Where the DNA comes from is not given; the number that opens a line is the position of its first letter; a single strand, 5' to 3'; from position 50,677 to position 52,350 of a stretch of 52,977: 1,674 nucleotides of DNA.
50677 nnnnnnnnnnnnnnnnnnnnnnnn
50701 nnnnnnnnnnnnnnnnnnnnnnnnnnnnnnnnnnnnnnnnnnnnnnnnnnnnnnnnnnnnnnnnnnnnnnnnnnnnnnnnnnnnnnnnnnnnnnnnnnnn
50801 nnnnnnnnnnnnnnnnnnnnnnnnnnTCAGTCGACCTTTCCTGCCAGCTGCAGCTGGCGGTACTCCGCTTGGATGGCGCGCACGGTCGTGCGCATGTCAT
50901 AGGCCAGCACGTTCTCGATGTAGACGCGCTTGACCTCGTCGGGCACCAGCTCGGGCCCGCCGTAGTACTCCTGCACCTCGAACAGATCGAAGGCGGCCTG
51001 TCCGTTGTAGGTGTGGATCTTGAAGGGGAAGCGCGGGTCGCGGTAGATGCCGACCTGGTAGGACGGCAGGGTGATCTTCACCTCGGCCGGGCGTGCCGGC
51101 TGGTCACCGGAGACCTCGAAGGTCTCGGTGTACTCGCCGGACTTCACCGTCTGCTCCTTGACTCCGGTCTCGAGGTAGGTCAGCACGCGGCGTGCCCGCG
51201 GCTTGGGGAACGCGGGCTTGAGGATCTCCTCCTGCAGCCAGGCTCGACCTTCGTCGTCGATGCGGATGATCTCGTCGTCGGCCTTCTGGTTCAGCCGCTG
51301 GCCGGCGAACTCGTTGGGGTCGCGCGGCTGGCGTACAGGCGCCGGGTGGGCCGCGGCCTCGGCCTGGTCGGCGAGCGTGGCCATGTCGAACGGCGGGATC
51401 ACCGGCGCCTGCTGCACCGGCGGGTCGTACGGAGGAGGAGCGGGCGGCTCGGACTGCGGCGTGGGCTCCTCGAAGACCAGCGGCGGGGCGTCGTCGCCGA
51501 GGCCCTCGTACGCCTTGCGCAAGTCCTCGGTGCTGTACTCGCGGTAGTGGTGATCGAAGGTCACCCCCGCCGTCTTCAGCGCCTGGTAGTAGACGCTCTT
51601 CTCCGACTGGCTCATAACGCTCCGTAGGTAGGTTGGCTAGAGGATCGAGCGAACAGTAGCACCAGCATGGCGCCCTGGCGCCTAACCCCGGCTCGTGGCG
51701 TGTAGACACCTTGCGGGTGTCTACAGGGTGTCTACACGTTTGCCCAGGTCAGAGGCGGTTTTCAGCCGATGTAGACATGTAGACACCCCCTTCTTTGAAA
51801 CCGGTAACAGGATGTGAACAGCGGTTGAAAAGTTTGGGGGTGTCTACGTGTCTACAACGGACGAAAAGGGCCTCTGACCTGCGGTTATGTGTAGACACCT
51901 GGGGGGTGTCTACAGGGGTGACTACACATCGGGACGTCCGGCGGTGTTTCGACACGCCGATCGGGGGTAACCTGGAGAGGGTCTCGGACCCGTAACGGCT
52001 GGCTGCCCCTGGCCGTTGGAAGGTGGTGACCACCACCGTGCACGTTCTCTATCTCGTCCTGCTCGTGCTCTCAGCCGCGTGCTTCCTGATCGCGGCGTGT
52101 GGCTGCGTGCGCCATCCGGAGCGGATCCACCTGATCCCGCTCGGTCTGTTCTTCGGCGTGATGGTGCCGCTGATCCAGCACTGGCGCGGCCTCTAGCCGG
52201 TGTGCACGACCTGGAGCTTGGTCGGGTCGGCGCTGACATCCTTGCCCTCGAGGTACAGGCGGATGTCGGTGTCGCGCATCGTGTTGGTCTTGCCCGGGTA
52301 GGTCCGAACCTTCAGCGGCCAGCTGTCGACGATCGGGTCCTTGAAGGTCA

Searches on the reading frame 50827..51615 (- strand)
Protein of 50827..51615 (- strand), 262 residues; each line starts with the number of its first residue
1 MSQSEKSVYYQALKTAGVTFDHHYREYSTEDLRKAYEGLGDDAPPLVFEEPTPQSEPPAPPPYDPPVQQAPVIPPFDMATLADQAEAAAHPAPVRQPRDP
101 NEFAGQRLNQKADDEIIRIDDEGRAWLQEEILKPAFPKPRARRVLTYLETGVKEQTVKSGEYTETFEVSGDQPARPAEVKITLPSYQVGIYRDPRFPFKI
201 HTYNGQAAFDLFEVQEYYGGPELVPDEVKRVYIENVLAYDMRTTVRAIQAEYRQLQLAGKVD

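Call 49: find_related_loci(query=window:50827-51615:-, collection=viral_contigs, flank=3000)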
Query window:50827-51615:- (262 aa) in viral_contigs; peptide patterns used: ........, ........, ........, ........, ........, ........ (x = any residue, [..] = any of these).
10 stretches matched a pattern; 10 encode a relative of the query (tblastn E <= 1e-3); 10 distinct loci.
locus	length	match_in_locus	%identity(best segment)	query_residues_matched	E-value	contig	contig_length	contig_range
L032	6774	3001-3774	59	1-262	2e-92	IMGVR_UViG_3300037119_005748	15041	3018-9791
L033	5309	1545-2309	58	1-261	3e-89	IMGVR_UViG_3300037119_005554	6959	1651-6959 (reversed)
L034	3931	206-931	53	1-258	2e-82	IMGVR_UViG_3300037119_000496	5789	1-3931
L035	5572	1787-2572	54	1-261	1e-81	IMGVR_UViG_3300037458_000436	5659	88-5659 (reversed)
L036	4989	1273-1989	53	2-261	1e-80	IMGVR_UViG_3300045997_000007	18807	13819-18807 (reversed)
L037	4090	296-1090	51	1-261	2e-79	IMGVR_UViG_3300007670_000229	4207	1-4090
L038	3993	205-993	50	2-261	8e-79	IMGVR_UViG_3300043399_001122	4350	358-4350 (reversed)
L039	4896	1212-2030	49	1-261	6e-77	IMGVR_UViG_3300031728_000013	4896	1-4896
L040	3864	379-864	69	99-261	5e-76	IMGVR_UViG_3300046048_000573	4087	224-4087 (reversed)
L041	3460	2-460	69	109-261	2e-70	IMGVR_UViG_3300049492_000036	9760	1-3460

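Call 61: search_protein_families(library=pfam, proteins=[window:50827-51615:-], max_evalue=0.1)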
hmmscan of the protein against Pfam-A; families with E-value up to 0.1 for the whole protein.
window:50827-51615:- (262 aa): 0 families

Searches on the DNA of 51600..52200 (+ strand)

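Call 8: search_dna_similar(query=window:51600-52200:+, collection=phages, mode=distant, max_rows=30)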
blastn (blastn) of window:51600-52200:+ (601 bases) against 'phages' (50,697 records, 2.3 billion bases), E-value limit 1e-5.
No match.
